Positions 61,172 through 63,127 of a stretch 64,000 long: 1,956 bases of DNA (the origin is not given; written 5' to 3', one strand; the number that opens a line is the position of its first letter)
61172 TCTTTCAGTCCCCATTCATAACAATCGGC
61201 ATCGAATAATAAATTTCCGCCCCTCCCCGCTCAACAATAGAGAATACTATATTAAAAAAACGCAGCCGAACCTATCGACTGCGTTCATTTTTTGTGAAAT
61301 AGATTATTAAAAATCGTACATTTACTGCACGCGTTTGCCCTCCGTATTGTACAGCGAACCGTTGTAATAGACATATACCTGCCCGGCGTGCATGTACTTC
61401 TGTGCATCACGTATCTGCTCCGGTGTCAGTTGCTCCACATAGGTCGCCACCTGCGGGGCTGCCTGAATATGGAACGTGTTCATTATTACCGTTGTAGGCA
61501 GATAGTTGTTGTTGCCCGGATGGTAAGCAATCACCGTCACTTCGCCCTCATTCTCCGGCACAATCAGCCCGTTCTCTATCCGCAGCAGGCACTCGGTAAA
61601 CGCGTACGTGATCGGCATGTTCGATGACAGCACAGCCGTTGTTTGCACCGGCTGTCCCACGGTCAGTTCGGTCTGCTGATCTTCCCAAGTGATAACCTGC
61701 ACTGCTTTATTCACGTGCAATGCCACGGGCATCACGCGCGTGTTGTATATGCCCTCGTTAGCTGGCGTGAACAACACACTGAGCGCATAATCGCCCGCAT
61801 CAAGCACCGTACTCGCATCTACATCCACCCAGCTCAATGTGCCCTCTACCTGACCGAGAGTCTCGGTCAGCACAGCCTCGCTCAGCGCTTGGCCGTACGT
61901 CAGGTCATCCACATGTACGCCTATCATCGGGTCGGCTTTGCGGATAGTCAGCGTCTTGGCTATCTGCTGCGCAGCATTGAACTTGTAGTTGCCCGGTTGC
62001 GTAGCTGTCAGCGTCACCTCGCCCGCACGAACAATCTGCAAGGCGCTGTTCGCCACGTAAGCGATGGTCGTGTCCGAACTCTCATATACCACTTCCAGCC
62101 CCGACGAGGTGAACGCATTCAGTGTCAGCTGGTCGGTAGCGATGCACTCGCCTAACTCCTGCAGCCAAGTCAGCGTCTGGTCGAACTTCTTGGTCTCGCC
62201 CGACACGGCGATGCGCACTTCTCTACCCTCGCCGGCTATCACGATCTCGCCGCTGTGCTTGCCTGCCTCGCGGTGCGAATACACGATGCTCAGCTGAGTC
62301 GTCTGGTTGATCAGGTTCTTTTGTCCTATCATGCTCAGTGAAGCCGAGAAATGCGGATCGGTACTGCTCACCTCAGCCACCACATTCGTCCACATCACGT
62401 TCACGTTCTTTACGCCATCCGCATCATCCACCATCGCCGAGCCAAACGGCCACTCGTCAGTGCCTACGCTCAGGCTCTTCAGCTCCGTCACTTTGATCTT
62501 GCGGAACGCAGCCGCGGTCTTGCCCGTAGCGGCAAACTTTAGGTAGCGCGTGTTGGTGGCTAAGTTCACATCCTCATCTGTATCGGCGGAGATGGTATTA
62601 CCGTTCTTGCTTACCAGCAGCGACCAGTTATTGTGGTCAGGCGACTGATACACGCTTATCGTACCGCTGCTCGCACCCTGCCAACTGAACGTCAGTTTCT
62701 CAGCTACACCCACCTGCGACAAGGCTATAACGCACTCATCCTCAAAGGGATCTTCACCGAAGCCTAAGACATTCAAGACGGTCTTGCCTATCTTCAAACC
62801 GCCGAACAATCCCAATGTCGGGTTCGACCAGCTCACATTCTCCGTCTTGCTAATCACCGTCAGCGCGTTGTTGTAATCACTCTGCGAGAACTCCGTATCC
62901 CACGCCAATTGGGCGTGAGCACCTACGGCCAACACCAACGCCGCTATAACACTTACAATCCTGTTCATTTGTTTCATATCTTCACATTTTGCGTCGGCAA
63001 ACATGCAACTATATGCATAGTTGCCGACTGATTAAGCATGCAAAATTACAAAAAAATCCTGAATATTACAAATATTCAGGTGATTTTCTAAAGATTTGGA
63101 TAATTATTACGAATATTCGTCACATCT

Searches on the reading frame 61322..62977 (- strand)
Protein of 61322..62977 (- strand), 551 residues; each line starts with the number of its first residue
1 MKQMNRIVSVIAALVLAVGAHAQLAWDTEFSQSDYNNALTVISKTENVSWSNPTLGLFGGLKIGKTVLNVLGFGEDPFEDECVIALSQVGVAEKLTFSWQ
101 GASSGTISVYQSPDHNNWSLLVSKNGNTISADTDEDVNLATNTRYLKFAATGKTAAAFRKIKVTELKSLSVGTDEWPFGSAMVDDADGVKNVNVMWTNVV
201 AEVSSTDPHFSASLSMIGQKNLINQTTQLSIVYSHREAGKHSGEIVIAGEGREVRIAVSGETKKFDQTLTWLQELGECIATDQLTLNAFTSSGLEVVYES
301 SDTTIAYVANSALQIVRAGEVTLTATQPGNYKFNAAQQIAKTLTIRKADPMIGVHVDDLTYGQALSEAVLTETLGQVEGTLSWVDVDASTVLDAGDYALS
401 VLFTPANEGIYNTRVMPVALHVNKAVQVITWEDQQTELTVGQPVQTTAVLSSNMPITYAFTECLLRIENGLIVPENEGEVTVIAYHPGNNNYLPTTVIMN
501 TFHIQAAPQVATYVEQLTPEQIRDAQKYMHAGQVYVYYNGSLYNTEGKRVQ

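Call 5: search_protein_families(library=pfam, proteins=[window:61322-62977:-], max_evalue=1)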
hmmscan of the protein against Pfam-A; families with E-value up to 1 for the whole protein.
window:61322-62977:- (551 aa): 1 family
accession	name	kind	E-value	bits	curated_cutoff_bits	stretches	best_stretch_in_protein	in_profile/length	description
PF21461.3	HL_N-beta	-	0.0011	19.2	27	1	466-495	25-55/57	Hyaluronate lyase, N-terminal beta-sheet domain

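Call 6: search_protein_families(library=ncbifam, proteins=[window:61322-62977:-], max_evalue=1)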
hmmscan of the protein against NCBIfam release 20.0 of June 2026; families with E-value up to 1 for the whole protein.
window:61322-62977:- (551 aa): 0 families

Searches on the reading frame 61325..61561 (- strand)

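Call 7: search_protein_families(library=pfam, proteins=[window:61325-61561:-], max_evalue=10)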
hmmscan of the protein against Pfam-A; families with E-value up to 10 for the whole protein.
seq(79 aa): 1 family
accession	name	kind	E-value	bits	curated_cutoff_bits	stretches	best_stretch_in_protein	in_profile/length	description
PF09646.16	Gp37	-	0.042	14.1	27.3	1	44-73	15-44/143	Gp37 protein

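Call 8: search_protein_families(library=ncbifam, proteins=[window:61325-61561:-], max_evalue=10)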
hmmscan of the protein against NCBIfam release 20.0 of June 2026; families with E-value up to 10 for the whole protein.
seq(79 aa): 0 families
